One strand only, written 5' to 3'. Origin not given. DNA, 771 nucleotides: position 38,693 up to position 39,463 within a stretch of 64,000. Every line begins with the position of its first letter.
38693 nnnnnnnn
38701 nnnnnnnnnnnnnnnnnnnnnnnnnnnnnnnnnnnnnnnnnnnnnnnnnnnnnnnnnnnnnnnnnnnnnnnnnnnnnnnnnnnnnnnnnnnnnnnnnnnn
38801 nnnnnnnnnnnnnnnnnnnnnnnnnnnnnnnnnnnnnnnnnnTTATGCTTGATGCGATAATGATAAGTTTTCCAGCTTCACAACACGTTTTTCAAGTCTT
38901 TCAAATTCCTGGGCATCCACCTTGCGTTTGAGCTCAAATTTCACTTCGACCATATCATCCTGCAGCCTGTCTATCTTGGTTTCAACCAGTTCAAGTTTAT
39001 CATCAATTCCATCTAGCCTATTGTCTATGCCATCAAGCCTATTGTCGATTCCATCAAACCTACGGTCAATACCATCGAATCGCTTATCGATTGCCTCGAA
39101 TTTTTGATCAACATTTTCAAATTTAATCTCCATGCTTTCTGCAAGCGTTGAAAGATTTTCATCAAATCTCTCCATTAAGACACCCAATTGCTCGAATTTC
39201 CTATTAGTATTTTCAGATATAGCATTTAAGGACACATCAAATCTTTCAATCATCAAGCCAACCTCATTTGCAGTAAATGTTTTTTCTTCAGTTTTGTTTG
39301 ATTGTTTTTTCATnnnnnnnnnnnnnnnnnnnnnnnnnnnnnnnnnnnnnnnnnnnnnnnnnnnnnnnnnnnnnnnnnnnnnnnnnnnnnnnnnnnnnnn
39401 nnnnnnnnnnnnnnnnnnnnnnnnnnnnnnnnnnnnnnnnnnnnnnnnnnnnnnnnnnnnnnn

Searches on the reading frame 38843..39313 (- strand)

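Call 51: search_protein_families(library=pfam, proteins=[window:38843-39313:-], max_evalue=0.01)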
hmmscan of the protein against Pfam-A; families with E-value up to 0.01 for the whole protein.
window:38843-39313:- (156 aa): 14 families
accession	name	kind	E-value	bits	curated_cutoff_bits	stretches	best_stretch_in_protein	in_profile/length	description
PF05531.17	NPV_P10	-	0.00013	22.9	29.8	0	66-108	14-59/75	Nucleopolyhedrovirus P10 protein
PF09763.15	Sec3_CC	-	0.00017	21.9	27.1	1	45-118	3-76/133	Exocyst complex component Sec3, coiled-coil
PF23991.1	DUF7310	-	0.0013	19.6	40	0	66-116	26-76/83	Coiled-coil region of unknown function (DUF7310)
PF07889.17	DUF1664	-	0.0014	19.1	34.6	0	39-118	42-121/124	Protein of unknown function (DUF1664)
PF01601.21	CoV_S2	-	0.0015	17.7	40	1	26-108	198-280/521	Coronavirus spike glycoprotein S2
PF16326.10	ABC_tran_CTD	-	0.0017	19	32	0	99-124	9-34/69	ABC transporter C-terminal domain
PF02601.20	Exonuc_VII_L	-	0.0017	18.4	35.9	1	46-147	145-247/315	Exonuclease VII, large subunit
PF04513.17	Baculo_PEP_C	-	0.0029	18.1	38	0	28-101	21-95/140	Baculovirus polyhedron envelope protein, PEP, C terminus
PF09762.14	CCDC93_CC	-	0.0029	17.1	30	1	1-152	75-218/429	CCDC93 coiled-coil domain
PF14712.11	Snapin_Pallidin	-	0.0036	18.2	29.6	0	99-150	14-67/89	Snapin/Pallidin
PF05377.16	FlaC_arch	-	0.0058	17.4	27.8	0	86-122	2-38/55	Flagella accessory protein C (FlaC)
PF20667.3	Sec10_N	-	0.0068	16.9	27.4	0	41-117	13-89/118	Exocyst complex component Sec10, N-terminal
PF04108.17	ATG17_like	-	0.0091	15.9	43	0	65-124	111-181/355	Autophagy protein ATG17-like domain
PF07303.18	Occludin_ELL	-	0.0094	17.1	31.2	0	84-149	22-87/101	Occludin homology domain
